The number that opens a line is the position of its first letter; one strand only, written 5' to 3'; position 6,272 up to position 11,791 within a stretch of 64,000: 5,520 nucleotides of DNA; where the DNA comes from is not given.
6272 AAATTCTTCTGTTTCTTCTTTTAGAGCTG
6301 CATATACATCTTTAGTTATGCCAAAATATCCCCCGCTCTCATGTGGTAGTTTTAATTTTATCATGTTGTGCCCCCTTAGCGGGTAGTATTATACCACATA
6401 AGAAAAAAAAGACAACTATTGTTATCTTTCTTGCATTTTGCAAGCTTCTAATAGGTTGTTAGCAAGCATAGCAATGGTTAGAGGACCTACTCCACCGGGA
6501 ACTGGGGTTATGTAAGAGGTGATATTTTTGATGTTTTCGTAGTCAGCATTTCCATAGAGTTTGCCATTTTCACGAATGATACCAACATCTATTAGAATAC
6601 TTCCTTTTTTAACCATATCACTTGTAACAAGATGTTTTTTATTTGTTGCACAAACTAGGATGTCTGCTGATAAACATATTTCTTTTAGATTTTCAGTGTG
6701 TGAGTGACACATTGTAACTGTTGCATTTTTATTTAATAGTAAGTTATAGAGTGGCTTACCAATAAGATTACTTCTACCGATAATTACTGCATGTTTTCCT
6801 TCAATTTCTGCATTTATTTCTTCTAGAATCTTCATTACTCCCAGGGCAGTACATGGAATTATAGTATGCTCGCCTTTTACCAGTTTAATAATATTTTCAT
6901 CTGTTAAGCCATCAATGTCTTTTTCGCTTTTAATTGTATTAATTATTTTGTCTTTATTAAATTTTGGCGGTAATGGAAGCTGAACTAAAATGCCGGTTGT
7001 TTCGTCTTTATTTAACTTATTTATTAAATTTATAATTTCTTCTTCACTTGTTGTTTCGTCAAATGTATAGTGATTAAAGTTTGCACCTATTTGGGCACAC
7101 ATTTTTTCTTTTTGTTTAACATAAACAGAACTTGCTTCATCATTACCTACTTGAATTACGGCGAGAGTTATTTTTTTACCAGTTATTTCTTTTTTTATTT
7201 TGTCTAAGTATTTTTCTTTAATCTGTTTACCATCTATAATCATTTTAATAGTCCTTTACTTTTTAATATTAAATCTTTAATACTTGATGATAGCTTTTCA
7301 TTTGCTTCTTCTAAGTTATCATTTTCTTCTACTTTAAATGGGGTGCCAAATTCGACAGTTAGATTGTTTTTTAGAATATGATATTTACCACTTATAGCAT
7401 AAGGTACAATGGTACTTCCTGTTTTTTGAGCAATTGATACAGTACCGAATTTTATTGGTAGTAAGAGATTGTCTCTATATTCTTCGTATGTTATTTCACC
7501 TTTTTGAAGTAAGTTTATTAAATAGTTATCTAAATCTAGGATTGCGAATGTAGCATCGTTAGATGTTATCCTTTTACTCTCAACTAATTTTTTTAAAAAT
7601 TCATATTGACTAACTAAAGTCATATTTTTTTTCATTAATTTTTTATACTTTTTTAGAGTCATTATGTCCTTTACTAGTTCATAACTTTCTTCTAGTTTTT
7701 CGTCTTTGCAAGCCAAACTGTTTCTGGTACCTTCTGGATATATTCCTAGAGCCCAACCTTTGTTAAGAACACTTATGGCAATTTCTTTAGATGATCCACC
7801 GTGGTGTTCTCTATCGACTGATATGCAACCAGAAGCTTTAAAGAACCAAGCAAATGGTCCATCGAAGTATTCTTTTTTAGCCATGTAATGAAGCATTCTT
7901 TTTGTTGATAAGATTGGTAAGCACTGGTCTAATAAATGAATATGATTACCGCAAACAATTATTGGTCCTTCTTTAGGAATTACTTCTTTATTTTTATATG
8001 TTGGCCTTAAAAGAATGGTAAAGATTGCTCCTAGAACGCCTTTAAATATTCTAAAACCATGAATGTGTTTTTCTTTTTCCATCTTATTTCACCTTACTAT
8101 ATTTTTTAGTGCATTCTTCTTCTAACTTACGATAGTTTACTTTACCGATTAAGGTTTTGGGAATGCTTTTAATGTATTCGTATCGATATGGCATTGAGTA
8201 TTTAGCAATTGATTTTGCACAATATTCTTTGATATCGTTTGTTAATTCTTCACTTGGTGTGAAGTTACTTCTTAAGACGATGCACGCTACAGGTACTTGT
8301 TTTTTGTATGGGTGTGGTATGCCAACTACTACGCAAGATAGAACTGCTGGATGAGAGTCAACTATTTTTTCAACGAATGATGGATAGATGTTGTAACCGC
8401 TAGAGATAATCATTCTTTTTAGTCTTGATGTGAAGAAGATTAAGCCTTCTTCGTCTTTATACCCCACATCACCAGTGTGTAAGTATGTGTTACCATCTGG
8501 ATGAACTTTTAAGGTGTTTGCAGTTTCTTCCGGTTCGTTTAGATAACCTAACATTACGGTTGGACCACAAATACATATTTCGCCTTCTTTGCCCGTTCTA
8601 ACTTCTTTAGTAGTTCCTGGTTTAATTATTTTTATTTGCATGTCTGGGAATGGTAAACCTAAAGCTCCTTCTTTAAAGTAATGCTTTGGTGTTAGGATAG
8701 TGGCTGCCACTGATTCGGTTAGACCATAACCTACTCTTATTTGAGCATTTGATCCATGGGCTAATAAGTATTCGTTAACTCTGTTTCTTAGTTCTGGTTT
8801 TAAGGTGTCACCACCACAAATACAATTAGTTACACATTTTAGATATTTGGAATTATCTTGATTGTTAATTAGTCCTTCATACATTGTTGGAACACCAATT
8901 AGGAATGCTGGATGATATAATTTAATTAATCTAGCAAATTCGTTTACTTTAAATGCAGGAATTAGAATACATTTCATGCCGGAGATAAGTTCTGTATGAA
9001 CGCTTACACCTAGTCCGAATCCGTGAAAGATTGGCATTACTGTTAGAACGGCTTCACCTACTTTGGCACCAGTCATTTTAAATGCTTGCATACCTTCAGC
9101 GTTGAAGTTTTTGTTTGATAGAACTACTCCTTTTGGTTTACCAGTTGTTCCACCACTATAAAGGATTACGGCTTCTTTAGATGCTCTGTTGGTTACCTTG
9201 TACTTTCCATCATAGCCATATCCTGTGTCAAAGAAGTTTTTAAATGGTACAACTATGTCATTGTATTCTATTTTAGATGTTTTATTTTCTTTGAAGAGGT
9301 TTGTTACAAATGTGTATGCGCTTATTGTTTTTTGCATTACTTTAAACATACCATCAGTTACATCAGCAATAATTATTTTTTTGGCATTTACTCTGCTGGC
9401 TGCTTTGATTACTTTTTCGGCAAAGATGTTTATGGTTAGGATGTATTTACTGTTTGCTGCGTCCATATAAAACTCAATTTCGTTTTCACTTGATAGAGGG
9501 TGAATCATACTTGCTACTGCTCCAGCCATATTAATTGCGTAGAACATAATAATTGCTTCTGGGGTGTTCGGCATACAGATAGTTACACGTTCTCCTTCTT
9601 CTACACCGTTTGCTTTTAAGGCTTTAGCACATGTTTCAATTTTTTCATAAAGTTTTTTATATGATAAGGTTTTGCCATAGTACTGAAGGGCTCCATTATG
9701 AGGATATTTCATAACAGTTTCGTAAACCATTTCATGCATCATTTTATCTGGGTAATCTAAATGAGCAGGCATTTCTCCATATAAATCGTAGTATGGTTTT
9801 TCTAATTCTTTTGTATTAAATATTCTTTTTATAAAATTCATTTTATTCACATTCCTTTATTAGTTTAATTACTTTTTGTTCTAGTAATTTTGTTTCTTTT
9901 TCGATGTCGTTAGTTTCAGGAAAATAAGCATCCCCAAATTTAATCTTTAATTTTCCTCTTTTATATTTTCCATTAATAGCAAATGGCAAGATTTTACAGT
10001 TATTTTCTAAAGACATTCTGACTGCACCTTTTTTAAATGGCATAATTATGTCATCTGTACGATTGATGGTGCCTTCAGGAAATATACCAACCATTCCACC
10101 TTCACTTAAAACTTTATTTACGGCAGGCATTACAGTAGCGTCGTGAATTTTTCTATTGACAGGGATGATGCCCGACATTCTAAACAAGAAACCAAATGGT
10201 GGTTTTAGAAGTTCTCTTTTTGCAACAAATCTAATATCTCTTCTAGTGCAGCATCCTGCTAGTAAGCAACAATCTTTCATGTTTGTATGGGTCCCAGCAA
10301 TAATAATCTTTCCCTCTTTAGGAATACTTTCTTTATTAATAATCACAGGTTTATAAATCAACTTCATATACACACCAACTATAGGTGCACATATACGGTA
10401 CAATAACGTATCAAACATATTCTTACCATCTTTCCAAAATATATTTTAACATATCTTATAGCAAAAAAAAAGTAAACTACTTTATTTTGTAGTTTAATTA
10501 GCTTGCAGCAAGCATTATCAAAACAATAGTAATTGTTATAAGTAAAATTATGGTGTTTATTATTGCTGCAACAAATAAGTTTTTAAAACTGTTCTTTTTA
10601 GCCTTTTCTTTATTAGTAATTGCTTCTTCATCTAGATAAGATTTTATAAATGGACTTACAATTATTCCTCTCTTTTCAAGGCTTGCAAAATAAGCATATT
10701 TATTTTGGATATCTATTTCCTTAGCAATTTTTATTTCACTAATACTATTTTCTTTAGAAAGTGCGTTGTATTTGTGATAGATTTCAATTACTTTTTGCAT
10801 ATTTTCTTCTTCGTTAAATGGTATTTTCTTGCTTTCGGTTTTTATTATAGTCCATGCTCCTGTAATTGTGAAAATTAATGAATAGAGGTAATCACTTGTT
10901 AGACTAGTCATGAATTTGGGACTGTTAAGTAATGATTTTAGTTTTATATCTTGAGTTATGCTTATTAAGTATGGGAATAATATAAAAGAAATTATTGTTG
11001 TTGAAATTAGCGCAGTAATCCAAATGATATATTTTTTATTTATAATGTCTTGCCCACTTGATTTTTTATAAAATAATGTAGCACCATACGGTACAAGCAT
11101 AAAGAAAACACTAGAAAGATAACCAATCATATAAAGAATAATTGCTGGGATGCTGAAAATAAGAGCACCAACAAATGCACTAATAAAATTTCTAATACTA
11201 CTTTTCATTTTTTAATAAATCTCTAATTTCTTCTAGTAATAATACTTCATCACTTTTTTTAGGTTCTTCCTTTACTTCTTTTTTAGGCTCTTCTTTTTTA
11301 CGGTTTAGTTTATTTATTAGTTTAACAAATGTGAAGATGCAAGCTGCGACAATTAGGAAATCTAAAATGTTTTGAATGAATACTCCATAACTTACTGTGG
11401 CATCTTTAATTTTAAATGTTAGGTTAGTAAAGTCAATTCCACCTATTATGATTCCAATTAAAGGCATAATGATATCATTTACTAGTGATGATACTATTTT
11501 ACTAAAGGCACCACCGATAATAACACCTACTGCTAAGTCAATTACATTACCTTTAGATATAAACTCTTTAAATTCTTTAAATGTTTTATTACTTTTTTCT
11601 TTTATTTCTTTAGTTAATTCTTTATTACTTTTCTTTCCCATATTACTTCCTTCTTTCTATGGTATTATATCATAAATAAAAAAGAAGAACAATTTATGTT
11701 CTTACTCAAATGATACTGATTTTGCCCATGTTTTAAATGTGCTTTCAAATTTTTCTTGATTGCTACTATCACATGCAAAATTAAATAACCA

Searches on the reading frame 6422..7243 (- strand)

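Call 33: search_protein_families(library=pfam, proteins=[window:6422-7243:-], max_evalue=0.0001)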
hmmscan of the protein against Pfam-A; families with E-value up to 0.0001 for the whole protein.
window:6422-7243:- (273 aa): 2 families
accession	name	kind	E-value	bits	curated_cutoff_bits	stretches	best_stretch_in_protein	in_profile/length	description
PF02882.25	THF_DHG_CYH_C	-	4e-61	205.5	27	1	115-271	2-159/160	Tetrahydrofolate dehydrogenase/cyclohydrolase, NAD(P)-binding domain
PF00763.28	THF_DHG_CYH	-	2.1e-33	115.5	32.8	1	3-111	1-115/115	Tetrahydrofolate dehydrogenase/cyclohydrolase, catalytic domain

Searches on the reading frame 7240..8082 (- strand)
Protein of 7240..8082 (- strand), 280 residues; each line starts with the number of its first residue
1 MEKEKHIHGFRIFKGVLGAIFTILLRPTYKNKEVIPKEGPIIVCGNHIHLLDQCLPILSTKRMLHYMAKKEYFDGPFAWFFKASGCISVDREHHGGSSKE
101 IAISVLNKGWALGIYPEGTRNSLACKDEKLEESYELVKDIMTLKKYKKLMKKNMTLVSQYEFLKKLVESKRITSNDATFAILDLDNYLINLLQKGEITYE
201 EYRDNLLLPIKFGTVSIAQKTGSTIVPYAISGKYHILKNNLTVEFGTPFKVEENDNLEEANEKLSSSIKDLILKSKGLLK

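Call 33: search_protein_families(library=pfam, proteins=[window:7240-8082:-], max_evalue=0.0001)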
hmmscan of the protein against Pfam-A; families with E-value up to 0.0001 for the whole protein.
window:7240-8082:- (280 aa): 1 family
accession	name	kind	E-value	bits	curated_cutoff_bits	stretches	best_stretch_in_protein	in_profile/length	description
PF01553.26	Acyltransferase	-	3.3e-19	69.5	23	1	27-231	2-132/132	Acyltransferase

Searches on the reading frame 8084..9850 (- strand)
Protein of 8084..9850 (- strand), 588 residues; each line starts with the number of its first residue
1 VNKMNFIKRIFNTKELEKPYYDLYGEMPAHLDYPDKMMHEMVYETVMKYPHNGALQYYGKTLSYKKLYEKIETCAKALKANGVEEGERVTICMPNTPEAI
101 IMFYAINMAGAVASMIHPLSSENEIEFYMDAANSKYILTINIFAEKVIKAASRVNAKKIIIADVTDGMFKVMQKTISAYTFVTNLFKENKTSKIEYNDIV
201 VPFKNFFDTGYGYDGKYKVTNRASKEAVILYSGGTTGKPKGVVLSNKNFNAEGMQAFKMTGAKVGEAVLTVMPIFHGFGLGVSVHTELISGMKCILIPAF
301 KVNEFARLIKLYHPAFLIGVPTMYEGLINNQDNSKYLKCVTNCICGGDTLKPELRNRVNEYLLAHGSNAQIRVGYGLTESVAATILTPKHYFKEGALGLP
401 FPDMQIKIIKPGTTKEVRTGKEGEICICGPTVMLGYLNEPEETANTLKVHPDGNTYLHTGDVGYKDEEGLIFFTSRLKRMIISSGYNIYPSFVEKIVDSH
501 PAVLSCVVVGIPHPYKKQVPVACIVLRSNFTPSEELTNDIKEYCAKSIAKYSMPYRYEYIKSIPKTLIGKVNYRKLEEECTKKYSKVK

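Call 33: search_protein_families(library=pfam, proteins=[window:8084-9850:-], max_evalue=0.0001)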
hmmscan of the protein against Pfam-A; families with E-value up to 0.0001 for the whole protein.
window:8084-9850:- (588 aa): 2 families
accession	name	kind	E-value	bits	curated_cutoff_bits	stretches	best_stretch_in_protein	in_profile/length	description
PF00501.34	AMP-binding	-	9e-74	249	29.9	1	44-437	3-384/384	AMP-binding enzyme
PF13193.12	AMP-binding_C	-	6.9e-16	59.4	24.5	1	493-570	2-76/76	AMP-binding enzyme C-terminal domain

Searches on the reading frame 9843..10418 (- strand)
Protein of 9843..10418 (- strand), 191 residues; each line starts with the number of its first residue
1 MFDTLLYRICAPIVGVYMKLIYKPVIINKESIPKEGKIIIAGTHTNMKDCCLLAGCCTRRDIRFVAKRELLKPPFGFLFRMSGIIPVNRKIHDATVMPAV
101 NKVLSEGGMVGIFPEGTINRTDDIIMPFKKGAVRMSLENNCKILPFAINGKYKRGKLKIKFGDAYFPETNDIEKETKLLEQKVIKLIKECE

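Call 33: search_protein_families(library=pfam, proteins=[window:9843-10418:-], max_evalue=0.0001)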
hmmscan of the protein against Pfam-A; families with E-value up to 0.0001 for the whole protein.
window:9843-10418:- (191 aa): 1 family
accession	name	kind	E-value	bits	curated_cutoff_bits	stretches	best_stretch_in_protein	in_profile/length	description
PF01553.26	Acyltransferase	-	1e-26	93.7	23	1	26-148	4-131/132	Acyltransferase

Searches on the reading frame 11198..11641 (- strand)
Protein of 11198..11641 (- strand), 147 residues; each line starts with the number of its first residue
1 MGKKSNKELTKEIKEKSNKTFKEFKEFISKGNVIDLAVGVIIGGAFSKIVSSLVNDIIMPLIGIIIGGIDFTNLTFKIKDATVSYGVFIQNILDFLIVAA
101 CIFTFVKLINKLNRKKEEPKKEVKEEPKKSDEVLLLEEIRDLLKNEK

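Call 34: search_protein_families(library=pfam, proteins=[window:11198-11641:-], max_evalue=0.0001)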
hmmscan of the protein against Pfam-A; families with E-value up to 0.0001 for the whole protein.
window:11198-11641:- (147 aa): 1 family
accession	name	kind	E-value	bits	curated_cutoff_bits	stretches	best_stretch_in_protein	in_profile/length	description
PF01741.23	MscL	-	1.1e-44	152.1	27.4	1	21-144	2-123/123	Large-conductance mechanosensitive channel, MscL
